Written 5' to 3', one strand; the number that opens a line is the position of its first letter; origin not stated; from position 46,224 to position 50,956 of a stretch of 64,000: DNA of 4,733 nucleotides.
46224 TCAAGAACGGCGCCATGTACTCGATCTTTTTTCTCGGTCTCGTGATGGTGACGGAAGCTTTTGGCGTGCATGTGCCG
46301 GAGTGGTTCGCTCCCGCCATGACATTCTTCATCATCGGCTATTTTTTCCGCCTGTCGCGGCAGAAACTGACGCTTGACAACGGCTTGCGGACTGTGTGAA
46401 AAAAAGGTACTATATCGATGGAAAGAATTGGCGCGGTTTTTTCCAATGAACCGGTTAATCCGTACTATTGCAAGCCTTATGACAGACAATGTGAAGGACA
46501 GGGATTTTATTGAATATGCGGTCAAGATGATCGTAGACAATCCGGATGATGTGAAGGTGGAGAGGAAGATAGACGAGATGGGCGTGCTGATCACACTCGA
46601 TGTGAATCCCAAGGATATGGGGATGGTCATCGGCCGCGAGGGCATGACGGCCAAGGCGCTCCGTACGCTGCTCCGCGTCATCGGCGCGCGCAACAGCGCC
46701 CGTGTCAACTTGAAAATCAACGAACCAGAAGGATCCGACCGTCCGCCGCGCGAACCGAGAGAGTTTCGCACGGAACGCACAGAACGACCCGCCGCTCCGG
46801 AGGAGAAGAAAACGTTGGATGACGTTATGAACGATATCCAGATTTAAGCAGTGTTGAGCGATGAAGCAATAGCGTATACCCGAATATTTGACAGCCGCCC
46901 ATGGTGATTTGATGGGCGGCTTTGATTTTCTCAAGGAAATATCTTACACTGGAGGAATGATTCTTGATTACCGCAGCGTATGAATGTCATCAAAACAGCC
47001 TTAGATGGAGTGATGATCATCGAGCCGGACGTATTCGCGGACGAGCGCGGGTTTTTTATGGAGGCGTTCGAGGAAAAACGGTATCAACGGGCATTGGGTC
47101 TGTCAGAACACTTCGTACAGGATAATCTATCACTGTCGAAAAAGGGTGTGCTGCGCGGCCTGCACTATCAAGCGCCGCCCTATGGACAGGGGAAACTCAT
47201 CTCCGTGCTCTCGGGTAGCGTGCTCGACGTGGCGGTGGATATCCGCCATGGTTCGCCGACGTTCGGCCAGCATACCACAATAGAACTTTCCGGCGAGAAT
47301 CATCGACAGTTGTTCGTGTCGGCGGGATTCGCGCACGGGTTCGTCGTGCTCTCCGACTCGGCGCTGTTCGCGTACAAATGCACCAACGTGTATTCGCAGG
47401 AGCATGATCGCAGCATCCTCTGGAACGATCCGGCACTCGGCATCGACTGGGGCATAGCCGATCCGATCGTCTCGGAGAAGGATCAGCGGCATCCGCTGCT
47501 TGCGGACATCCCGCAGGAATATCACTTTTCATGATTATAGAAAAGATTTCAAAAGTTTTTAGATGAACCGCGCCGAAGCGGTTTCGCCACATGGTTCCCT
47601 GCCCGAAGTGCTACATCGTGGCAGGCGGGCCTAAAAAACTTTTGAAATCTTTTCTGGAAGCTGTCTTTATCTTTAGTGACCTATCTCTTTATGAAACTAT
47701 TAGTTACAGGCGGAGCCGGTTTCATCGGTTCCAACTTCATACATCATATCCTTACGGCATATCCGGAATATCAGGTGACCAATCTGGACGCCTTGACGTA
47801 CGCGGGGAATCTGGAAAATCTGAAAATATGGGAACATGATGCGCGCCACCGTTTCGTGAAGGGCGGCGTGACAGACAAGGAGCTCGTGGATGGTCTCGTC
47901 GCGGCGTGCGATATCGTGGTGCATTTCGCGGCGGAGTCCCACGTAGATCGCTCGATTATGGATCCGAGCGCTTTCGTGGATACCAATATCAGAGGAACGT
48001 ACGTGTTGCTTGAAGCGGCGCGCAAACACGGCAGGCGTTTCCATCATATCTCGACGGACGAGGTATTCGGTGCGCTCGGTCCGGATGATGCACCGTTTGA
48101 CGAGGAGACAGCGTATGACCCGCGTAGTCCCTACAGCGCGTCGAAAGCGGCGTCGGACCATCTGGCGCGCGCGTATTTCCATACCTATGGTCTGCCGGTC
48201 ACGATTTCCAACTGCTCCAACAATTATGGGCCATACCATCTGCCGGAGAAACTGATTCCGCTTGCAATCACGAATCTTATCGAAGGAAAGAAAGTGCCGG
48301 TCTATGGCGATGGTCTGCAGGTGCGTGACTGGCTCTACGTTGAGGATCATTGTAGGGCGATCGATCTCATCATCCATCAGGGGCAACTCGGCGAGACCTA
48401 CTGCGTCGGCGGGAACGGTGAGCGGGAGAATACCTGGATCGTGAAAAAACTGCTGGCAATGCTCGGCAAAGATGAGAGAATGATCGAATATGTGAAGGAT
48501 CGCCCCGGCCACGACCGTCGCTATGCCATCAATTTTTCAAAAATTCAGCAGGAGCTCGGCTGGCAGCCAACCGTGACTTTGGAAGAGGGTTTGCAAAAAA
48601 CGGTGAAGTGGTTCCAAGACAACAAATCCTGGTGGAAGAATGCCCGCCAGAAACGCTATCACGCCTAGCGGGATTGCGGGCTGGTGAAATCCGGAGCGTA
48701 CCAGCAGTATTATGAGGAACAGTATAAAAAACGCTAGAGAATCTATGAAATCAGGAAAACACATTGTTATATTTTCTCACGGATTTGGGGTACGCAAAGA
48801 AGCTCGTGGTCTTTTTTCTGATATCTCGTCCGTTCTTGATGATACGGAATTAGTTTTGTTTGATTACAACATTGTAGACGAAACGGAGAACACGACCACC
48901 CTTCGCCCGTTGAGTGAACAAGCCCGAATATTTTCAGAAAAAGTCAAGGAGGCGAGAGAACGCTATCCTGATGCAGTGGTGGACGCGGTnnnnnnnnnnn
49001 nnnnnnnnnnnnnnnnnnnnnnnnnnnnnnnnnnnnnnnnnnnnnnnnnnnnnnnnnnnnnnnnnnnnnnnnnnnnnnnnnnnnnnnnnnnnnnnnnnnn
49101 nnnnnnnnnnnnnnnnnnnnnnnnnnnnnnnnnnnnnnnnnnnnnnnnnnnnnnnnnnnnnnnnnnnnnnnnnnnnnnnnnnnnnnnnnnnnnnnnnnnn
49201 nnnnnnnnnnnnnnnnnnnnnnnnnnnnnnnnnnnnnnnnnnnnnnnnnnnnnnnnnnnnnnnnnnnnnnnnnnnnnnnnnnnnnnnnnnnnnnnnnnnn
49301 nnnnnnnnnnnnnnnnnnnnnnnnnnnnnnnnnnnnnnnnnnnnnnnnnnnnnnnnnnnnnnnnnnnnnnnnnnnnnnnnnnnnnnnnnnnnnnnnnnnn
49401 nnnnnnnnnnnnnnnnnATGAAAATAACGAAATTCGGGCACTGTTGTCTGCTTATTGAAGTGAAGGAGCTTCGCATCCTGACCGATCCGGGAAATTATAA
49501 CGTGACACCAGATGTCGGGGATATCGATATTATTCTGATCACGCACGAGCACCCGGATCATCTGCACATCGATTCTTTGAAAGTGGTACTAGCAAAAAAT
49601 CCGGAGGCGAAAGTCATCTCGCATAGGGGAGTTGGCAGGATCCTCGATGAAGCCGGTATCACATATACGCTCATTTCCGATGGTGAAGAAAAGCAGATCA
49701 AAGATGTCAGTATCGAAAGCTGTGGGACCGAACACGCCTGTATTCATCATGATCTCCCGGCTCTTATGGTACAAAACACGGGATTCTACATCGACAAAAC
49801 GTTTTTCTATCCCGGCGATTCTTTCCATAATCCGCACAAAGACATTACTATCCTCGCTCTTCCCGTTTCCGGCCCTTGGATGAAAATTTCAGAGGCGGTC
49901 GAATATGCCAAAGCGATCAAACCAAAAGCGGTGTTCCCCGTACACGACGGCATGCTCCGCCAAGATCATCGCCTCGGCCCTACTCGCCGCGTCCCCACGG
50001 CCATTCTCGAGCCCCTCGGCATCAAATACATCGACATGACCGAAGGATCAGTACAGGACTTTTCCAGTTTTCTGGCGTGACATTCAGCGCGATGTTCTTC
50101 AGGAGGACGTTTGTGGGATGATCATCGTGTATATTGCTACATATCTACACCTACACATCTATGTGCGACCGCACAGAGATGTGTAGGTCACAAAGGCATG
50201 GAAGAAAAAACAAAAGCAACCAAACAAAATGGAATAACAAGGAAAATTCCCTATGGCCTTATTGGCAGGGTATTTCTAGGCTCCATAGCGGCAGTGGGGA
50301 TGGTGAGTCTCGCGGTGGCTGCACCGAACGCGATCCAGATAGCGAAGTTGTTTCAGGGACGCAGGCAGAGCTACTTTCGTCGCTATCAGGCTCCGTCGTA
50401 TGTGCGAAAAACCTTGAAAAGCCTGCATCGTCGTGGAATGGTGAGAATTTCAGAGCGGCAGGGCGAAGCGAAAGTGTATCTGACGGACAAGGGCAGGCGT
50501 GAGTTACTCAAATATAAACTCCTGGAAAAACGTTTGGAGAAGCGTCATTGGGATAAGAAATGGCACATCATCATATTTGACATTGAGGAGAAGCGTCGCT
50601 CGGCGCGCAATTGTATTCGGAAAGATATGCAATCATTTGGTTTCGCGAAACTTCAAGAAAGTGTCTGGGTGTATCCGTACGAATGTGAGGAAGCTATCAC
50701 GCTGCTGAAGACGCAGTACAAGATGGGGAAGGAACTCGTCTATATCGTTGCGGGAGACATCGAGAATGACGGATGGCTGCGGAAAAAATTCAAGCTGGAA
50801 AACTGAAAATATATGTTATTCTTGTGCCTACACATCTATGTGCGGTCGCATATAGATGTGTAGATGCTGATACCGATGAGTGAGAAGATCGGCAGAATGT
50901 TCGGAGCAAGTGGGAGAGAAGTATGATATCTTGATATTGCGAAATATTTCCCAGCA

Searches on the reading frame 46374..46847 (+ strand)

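Call 63: search_protein_families(library=pfam, proteins=[window:46374-46847:+], max_evalue=0.0001)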
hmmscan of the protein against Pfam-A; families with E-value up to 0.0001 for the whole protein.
window:46374-46847:+ (157 aa): 1 family
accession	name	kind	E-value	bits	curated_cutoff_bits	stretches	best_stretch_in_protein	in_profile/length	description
PF13083.13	KH_KhpA-B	-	9.4e-22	77.2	32.1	1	43-115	1-73/73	KhpA/KhpB, KH domain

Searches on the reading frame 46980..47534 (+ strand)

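Call 63: search_protein_families(library=pfam, proteins=[window:46980-47534:+], max_evalue=0.0001)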
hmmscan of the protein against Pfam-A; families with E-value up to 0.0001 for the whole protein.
window:46980-47534:+ (184 aa): 1 family
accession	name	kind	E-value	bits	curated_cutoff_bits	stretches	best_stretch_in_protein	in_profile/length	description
PF00908.23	dTDP_sugar_isom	-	1.1e-73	246.8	27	1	5-176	1-168/168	dTDP-4-dehydrorhamnose 3,5-epimerase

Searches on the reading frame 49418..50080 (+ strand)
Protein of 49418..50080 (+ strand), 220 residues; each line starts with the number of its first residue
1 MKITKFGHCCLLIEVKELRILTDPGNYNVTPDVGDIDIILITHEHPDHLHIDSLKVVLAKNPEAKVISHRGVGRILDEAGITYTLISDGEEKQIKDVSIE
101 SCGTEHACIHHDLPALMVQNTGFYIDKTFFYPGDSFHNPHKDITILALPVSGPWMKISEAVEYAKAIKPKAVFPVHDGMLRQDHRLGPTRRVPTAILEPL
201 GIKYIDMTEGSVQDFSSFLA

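Call 63: search_protein_families(library=pfam, proteins=[window:49418-50080:+], max_evalue=0.0001)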
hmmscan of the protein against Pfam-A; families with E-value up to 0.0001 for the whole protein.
window:49418-50080:+ (220 aa): 2 families
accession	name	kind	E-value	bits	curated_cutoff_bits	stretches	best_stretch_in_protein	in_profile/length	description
PF13483.12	Lactamase_B_3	-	1.5e-26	93.7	24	1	2-176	1-160/160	Beta-lactamase superfamily domain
PF12706.13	Lactamase_B_2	-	1.3e-10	41.6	27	1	20-176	3-199/200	Beta-lactamase superfamily domain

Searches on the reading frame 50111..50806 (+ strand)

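Call 63: search_protein_families(library=pfam, proteins=[window:50111-50806:+], max_evalue=0.0001)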
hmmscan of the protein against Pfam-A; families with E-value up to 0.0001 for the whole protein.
window:50111-50806:+ (231 aa): 3 families
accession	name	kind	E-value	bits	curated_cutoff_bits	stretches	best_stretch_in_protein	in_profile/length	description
PF20803.2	PaaX_M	-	5.4e-20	71.7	24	1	145-214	2-71/83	PaaX protein central Cas2-like domain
PF22194.2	F-93_WHD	-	5.9e-06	26.7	28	1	94-128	28-62/62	F-93, winged-helix domain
PF09827.14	CRISPR_Cas2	-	6.5e-05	23.5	23.8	0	151-198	2-46/74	CRISPR associated protein Cas2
